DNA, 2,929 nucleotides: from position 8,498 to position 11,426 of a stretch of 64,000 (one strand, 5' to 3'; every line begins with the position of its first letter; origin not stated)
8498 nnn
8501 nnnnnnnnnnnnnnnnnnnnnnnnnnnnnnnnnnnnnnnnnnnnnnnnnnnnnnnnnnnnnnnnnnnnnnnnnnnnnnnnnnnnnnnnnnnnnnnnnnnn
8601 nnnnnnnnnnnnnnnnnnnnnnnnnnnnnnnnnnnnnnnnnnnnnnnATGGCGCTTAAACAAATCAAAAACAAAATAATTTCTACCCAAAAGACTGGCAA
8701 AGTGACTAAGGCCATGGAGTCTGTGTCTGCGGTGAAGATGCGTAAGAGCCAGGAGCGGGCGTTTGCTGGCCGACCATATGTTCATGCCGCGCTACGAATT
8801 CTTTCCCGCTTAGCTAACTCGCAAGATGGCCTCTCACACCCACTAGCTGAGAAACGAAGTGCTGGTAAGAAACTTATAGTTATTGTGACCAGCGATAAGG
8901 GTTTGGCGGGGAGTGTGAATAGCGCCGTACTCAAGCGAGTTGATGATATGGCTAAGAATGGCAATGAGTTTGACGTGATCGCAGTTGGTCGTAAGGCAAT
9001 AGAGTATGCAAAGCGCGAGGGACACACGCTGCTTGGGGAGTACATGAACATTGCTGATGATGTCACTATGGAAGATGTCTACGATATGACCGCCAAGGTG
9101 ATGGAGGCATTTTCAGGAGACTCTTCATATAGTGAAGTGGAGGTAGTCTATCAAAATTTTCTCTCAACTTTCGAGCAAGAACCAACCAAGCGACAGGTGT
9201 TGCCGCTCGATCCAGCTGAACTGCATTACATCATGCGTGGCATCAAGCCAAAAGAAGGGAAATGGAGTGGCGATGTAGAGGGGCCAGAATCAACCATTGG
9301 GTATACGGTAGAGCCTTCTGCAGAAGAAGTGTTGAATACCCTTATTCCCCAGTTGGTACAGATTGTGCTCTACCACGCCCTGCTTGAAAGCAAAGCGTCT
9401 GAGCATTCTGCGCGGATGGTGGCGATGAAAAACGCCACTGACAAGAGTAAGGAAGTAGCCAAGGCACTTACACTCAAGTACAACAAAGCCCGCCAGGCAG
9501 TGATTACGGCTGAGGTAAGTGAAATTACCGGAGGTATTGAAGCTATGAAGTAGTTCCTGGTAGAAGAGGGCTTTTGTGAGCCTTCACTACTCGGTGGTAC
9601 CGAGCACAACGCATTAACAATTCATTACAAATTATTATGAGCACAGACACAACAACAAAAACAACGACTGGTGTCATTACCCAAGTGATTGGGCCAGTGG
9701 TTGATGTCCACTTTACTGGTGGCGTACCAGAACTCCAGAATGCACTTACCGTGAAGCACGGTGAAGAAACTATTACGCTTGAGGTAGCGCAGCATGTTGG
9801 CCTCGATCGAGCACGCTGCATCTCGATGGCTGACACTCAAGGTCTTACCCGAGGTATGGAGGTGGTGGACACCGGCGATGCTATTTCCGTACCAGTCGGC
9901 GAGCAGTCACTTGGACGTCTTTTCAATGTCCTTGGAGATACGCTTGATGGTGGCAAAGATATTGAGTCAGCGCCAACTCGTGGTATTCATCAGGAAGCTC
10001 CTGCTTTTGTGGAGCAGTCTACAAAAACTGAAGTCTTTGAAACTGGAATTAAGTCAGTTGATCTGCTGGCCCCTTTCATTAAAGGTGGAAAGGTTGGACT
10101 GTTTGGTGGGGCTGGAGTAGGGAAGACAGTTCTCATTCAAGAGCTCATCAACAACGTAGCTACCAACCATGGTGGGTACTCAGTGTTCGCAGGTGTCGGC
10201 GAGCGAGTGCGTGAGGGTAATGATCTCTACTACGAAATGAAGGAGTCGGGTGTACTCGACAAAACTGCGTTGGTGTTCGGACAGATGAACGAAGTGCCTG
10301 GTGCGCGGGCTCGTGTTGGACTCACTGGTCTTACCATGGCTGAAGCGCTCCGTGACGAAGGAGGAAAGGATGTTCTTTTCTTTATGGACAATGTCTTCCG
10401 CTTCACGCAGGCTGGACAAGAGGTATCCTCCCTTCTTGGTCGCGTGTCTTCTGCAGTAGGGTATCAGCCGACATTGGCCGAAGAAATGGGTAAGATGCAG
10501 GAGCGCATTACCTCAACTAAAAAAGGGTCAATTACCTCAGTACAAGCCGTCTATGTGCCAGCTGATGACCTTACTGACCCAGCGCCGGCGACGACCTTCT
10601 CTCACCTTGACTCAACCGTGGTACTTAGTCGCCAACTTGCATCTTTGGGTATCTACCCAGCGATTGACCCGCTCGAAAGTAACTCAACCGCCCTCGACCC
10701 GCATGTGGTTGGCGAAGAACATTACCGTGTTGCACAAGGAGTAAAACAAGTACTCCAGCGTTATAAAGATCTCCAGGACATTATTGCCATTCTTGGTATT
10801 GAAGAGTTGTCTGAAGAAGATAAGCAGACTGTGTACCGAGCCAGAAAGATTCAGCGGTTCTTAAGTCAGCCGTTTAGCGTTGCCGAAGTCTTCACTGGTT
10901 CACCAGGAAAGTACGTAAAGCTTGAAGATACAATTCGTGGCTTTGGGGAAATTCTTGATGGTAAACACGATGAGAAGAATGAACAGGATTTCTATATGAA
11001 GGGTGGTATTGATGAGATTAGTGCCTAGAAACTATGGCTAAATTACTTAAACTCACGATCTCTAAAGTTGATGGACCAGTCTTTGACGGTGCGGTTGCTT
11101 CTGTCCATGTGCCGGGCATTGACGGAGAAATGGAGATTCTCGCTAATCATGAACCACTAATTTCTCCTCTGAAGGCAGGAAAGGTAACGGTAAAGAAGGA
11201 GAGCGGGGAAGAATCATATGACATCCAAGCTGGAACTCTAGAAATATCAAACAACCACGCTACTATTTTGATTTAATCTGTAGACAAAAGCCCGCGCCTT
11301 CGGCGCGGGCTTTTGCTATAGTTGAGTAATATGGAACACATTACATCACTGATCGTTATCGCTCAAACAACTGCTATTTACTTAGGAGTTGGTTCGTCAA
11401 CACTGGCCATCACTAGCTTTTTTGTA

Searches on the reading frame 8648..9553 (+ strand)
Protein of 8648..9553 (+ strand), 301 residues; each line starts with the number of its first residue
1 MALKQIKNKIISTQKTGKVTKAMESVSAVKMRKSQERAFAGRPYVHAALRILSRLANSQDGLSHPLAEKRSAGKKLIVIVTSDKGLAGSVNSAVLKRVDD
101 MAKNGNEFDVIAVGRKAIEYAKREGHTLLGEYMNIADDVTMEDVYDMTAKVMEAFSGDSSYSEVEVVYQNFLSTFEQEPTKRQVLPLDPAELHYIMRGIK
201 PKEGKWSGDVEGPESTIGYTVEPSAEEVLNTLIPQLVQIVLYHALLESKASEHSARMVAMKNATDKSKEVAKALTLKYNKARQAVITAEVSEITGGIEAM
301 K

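Call 3: search_protein_families(library=pfam, proteins=[window:8648-9553:+], max_evalue=1)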
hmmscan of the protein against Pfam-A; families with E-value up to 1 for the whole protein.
window:8648-9553:+ (301 aa): 3 families
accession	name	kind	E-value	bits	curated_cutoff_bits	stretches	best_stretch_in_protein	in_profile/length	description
PF00231.24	ATP-synt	-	5.6e-84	282.6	39.9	1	3-300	2-285/285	ATP synthase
PF18297.6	NFACT-R_2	-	0.076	13.6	26.9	0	135-177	47-88/104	NFACT protein RNA binding domain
PF08967.16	ENCP4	-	0.13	12.9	31.4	1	90-123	7-40/81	Putative type 4B encapsulin shell protein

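Call 8: find_related_loci(query=window:8648-9550:+, collection=genome_contigs, flank=6000)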
Query window:8648-9550:+ (301 aa) in genome_contigs; peptide patterns used: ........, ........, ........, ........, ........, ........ (x = any residue, [..] = any of these).
600 stretches matched a pattern (row limit reached: there are more); 530 encode a relative of the query (tblastn E <= 1e-3); the best 80 are kept; 80 distinct loci.
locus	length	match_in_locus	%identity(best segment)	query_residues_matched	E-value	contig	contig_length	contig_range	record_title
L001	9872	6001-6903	74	1-301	3e-152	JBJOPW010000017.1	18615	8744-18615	MAG: Candidatus Parcubacteria bacterium isolate whiteclaycreek2_2019_sw_WHONDRS-S19S_0038_A_bin.8 scaffold_0000561, whol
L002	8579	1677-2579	72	1-301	9e-151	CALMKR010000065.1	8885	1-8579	MAG TPA_asm: uncultured bacterium isolate SRR5676466_bin.108_CONCOCT_v1.1_MAG genome assembly, contig: ERZ724530.2106, w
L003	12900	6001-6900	72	1-300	3e-149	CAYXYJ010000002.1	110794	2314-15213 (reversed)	MAG TPA_asm: uncultured Candidatus Saccharibacteria bacterium isolate binchicken_co179_48 genome assembly, contig: NODE_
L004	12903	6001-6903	72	1-301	3e-147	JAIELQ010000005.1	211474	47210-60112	MAG: Patescibacteria group bacterium isolate co.spades.CONCOCT.1kb_083 c_000000000007, whole genome shotgun sequence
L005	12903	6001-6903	69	1-301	3e-144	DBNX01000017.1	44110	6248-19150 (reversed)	MAG TPA_asm: Patescibacteria group bacterium UBA661 UBA661_contig_5164, whole genome shotgun sequence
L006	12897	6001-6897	70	1-300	6e-144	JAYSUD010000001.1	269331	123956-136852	MAG: bacterium isolate GFS_12610 GFS_12610_0, whole genome shotgun sequence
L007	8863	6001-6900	69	1-301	7e-142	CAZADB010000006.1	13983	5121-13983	MAG TPA_asm: uncultured Candidatus Saccharibacteria bacterium isolate binchicken_co24_148 genome assembly, contig: NODE_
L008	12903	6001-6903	68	1-301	1e-140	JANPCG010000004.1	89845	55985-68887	MAG: Candidatus Kaiserbacteria bacterium isolate VAR_78_metabat_560 VAR_78_k141_1841506, whole genome shotgun sequence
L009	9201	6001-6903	70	1-301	7e-141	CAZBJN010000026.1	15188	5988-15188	MAG TPA_asm: uncultured Candidatus Saccharibacteria bacterium isolate SRP062349_co2_256 genome assembly, contig: NODE_21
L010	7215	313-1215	70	1-301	7e-140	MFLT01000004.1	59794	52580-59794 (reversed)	MAG: Candidatus Kaiserbacteria bacterium RIFCSPLOWO2_01_FULL_45_25 rifcsplowo2_01_scaffold_1597, whole genome shotgun se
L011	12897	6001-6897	68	1-300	7e-134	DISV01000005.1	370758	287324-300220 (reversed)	MAG TPA_asm: Patescibacteria group bacterium UBA6201 UBA6201_contig_1585, whole genome shotgun sequence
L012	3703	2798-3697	64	1-300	6e-133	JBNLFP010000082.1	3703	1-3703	MAG: Minisyncoccia bacterium isolate C1.bin.4.orig k141_799653, whole genome shotgun sequence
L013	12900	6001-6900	66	1-301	2e-129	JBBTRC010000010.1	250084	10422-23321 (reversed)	MAG: Patescibacteria group bacterium isolate H41-bin044_1 H41_bin044_1_000000000010, whole genome shotgun sequence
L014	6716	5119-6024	65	1-301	5e-124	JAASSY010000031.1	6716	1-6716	MAG: Candidatus Parcubacteria bacterium isolate KhS_metabat.28 KhS_C6320, whole genome shotgun sequence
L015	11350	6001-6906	65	1-301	4e-118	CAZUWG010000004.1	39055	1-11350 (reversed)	MAG TPA_asm: uncultured Candidatus Saccharibacteria bacterium isolate SRP319275_co5_76 genome assembly, contig: NODE_373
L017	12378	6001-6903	62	1-301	5e-109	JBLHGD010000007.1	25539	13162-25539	MAG: Candidatus Azotimanducaceae bacterium isolate 3300054976_96 Ga0535667_0002215, whole genome shotgun sequence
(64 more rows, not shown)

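Call 19: find_related_loci(query=window:8648-9550:+, collection=metagenome_contigs, flank=4000)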
Query window:8648-9550:+ (301 aa) in metagenome_contigs; peptide patterns used: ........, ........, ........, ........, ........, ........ (x = any residue, [..] = any of these).
600 stretches matched a pattern (row limit reached: there are more); 511 encode a relative of the query (tblastn E <= 1e-3); the best 80 are kept; 80 distinct loci.
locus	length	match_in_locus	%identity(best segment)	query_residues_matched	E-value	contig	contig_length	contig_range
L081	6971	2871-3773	71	1-301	3e-149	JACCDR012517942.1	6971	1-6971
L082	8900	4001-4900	73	1-301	5e-147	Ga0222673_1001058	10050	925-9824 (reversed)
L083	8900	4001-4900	71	1-301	3e-146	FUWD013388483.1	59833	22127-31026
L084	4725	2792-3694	72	1-301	7e-148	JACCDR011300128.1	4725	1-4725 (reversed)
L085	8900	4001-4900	71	1-301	1e-144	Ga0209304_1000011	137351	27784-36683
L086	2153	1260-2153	69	1-298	1e-151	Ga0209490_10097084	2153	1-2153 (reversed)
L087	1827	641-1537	69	1-300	6e-152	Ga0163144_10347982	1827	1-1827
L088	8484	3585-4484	69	1-301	4e-135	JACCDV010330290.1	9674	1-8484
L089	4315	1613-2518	66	1-301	4e-136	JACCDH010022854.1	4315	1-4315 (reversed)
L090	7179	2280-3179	63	1-301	2e-128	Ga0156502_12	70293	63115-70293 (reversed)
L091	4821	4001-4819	69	1-274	1e-127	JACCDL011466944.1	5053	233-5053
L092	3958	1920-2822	62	1-301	1e-125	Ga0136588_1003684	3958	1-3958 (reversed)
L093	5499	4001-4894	61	1-301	2e-114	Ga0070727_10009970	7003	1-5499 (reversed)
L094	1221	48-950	60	1-301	4e-121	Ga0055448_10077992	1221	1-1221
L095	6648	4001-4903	56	1-301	2e-104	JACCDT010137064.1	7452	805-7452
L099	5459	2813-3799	46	2-301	1e-81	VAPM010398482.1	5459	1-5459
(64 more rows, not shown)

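Call 26: search_protein_families(library=ncbifam, proteins=[L001:5624-5974:+, L001:5699-5938:-, L002:1263-1667:+, L017:5711-5986:+, L086:981-1250:+, L089:1321-1608:+, L099:1765-2301:+, L099:2307-2726:+], max_evalue=0.1)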
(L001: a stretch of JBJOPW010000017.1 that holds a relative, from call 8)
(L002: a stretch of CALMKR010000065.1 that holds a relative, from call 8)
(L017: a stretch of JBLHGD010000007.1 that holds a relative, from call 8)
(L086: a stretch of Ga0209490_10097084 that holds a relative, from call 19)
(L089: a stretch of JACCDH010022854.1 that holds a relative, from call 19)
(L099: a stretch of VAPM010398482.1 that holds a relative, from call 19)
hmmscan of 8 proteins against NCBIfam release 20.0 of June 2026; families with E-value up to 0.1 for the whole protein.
L001:5624-5974:+ (117 aa): 1 family
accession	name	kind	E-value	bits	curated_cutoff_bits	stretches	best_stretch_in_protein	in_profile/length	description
NF051887.1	PheS_related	equivalog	0.01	15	300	1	33-112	96-170/349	PheS-related mystery ligase SrmL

L001:5699-5938:- (80 aa): 0 families

L002:1263-1667:+ (135 aa): 16 families
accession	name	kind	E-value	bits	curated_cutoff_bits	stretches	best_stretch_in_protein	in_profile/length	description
NF001299.0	PRK00241.1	equivalog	1.2e-09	38.1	158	1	9-121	136-245/263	NAD(+) diphosphatase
NF001934.0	PRK00714.1-1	equivalog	3.1e-07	30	241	1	12-55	15-58/176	RNA pyrophosphohydrolase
NF006530.0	PRK08999.1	equivalog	1.2e-06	27.8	245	1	15-59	16-64/315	Nudix family hydrolase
TIGR00586.1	mutt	equivalog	1.9e-06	27.9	97.9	1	28-71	32-73/129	8-oxo-dGTP diphosphatase MutT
NF001936.0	PRK00714.1-3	equivalog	5.8e-06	26.3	118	1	18-65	24-71/155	RNA pyrophosphohydrolase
NF007834.0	PRK10546.1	equivalog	7.4e-06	25.8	156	1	6-60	4-62/135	pyrimidine (deoxy)nucleoside triphosphate diphosphatase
NF008044.0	PRK10776.1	equivalog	7.8e-06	25.8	148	1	22-60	25-63/130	8-oxo-dGTP diphosphatase MutT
TIGR02705.1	nudix_YtkD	equivalog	9.7e-06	25.2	154.4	1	12-54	29-71/156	RNA deprotection pyrophosphohydrolase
NF001937.0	PRK00714.1-4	equivalog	1.1e-05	25.1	139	1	13-55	16-58/161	RNA pyrophosphohydrolase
NF002995.0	PRK03759.1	equivalog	8.6e-05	22.3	127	1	38-115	74-151/185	isopentenyl-diphosphate Delta-isomerase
NF012016.0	PRK15472.1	equivalog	9.7e-05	22.1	95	1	31-117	34-125/141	nucleoside triphosphatase NudI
NF006961.0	PRK09438.1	equivalog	0.00015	21.3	103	1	14-63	17-67/151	dihydroneopterin triphosphate diphosphatase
NF041652.1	Nud_hyd_Dein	equivalog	0.00048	20.4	200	1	13-123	28-136/152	Nudix hydrolase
NF001935.0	PRK00714.1-2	equivalog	0.0015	18.1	259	1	17-65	20-66/183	RNA pyrophosphohydrolase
NF001938.0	PRK00714.1-5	equivalog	0.0041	16.5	116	1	21-60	38-77/172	RNA pyrophosphohydrolase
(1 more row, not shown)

L017:5711-5986:+ (92 aa): 0 families

L086:981-1250:+ (90 aa): 0 families

L089:1321-1608:+ (96 aa): 0 families

L099:1765-2301:+ (179 aa): 5 families
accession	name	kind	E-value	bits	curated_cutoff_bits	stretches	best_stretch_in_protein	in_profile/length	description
NF003039.0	PRK03941.1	equivalog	1.4e-42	145.5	199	1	1-172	1-166/176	NTPase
TIGR00258.1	TIGR00258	equivalog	6.2e-30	104.5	117.1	1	5-172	1-160/168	inosine/xanthosine triphosphatase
NF002850.0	PRK03114.1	equivalog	3.4e-25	88.6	199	1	1-165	1-154/169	DUF84 family protein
NF003459.0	PRK05074.1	equivalog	7.1e-24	84.5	175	1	1-176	5-171/176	inosine/xanthosine triphosphatase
NF002250.0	PRK01170.1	subfamily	4.8e-21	75.6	489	1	1-172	150-313/322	bifunctional pantetheine-phosphate adenylyltransferase/NTP phosphatase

L099:2307-2726:+ (140 aa): 2 families
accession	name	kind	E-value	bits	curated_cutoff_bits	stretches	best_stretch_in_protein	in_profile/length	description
NF007386.0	PRK09907.1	equivalog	8.8e-05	22.5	120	1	26-128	8-110/111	endoribonuclease MazF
TIGR01365.1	serC_2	equivalog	0.055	12.6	448.2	1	85-132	92-138/374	phosphoserine transaminase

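Call 27: search_protein_families(library=phrogs, proteins=[L001:5624-5974:+, L001:5699-5938:-], max_evalue=0.1)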
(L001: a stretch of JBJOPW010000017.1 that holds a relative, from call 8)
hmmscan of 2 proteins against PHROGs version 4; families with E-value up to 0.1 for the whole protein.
L001:5624-5974:+ (117 aa): 0 families

L001:5699-5938:- (80 aa): 0 families

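Call 28: search_protein_families(library=padloc, proteins=[L001:5624-5974:+, L001:5699-5938:-], max_evalue=0.1)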
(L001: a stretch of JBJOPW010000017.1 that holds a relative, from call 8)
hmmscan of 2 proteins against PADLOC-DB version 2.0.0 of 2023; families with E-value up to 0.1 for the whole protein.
L001:5624-5974:+ (117 aa): 0 families

L001:5699-5938:- (80 aa): 0 families

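Call 31: find_homologous_proteins(query=L001:5699-5938:-, max_evalue=1)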
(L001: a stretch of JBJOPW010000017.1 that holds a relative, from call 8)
Query L001:5699-5938:- (80 aa): 1 proteins with E <= 1 among 2 candidates.
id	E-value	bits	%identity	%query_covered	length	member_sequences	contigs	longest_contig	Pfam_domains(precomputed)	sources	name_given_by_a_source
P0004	1.4e-44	167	100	100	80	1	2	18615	-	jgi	jgi:hypothetical protein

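Call 32: list_cluster_members(proteins=[L001:5624-5974:+, L001:5699-5938:-, L001:5699-5923:-, window:8379-8585:-, window:8379-8600:-])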
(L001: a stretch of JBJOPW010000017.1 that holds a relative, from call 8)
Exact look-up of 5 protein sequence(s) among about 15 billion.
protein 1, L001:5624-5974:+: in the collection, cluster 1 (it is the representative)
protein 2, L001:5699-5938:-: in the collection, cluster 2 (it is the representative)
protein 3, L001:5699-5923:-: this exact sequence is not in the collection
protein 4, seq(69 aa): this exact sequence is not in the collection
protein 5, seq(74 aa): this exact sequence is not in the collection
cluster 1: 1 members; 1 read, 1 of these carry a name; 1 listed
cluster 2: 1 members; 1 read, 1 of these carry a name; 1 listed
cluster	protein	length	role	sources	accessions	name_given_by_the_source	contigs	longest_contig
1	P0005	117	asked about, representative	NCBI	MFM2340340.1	MAG: hypothetical protein RLZZ360_976 [Candidatus Parcubacteria bacterium]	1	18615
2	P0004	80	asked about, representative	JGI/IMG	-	hypothetical protein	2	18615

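Call 34: find_encoding_contigs(protein=P0004, flank=4000, max_places=4)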
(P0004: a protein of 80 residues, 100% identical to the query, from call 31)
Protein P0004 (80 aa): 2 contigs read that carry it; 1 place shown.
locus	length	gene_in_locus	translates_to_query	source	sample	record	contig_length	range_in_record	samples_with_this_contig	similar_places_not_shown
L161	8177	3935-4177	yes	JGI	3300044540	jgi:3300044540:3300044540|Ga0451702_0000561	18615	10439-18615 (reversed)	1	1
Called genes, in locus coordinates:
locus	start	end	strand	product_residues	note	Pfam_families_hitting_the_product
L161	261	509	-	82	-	PF02823:ATP-synt_DE_N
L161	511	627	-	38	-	-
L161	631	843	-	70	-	PF07927:HicA_toxin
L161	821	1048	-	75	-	-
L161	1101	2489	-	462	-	PF02874:ATP-synt_ab_N, PF00006:ATP-synt_ab, PF22919:ATP-synt_VA_C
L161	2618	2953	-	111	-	-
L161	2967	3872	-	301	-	PF00231:ATP-synt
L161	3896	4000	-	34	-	-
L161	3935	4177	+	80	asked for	-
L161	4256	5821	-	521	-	PF02874:ATP-synt_ab_N, PF00006:ATP-synt_ab, PF00306:ATP-synt_ab_C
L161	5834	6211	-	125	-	PF00213:OSCP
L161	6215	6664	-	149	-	PF00430:ATP-synt_B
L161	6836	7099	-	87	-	PF00137:ATP-synt_C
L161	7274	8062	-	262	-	PF00119:ATP-synt_A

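Call 35: search_protein_families(library=pfam, proteins=[L001:5624-5974:+, L001:5699-5938:-, L161:2618-2953:-, L161:821-1048:-, L161:631-843:-, L017:5711-5986:+, L086:981-1250:+, L089:1321-1608:+], max_evalue=10)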
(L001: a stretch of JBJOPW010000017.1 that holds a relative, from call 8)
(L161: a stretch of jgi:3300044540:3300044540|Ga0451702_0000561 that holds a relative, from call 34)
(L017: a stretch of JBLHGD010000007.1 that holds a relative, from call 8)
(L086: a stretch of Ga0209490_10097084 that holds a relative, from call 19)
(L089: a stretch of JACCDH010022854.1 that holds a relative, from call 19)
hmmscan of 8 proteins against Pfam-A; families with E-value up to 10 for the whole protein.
L001:5624-5974:+ (117 aa): 0 families

L001:5699-5938:- (80 aa): 0 families

L161:2618-2953:- (111 aa): 1 family
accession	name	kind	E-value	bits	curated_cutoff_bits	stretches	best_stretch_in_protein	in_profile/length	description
PF17363.7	DUF5388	-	0.13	13.1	26.1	1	77-106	30-59/64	Family of unknown function (DUF5388)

L161:821-1048:- (75 aa): 1 family
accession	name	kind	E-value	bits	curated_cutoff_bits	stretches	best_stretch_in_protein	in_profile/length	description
PF21748.3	UPF0150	-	0.00036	20.8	27.3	1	12-41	14-44/64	UPF0150-like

L161:631-843:- (70 aa): 1 family
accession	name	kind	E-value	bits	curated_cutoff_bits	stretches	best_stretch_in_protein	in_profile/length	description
PF07927.17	HicA_toxin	-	1.9e-14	53.9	27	1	10-65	2-58/58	HicA toxin of bacterial toxin-antitoxin,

L017:5711-5986:+ (92 aa): 1 family
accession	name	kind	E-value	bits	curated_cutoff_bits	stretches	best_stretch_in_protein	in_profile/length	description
PF12420.13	DUF3671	-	0.37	10.7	34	1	6-85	146-207/223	Fam-L, Fam-M like protein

L086:981-1250:+ (90 aa): 1 family
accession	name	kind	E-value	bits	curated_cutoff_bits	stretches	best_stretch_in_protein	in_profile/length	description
PF15052.11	TMEM169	-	0.31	11.7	27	1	13-85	26-95/131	TMEM169 protein family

L089:1321-1608:+ (96 aa): 1 family
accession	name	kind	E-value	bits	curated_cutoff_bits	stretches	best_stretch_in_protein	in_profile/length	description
PF18955.5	DUF5698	-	0.06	14.2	27.5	1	68-94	16-42/58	Domain of unknown function (DUF5698)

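Call 80: search_dna_similar(query=L001:5699-5938:-, collection=phages, mode=protein, max_evalue=1, max_rows=5)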
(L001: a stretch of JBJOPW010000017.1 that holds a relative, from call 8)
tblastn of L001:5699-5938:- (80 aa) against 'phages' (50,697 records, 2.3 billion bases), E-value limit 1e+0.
No match.

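Call 81: search_dna_similar(query=L001:5699-5938:-, collection=plasmids, mode=protein, max_evalue=1, max_rows=5)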
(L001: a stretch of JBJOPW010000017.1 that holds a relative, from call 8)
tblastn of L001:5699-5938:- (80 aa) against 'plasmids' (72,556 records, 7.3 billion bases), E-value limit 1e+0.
No match.

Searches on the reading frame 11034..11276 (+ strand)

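Call 3: search_protein_families(library=pfam, proteins=[window:11034-11276:+], max_evalue=1)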
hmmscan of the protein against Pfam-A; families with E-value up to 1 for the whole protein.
window:11034-11276:+ (80 aa): 1 family
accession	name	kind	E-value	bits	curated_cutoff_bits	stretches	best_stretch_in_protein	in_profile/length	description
PF02823.21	ATP-synt_DE_N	-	1.6e-20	73.3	27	1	5-79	1-76/80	ATP synthase, Delta/Epsilon chain, beta-sandwich domain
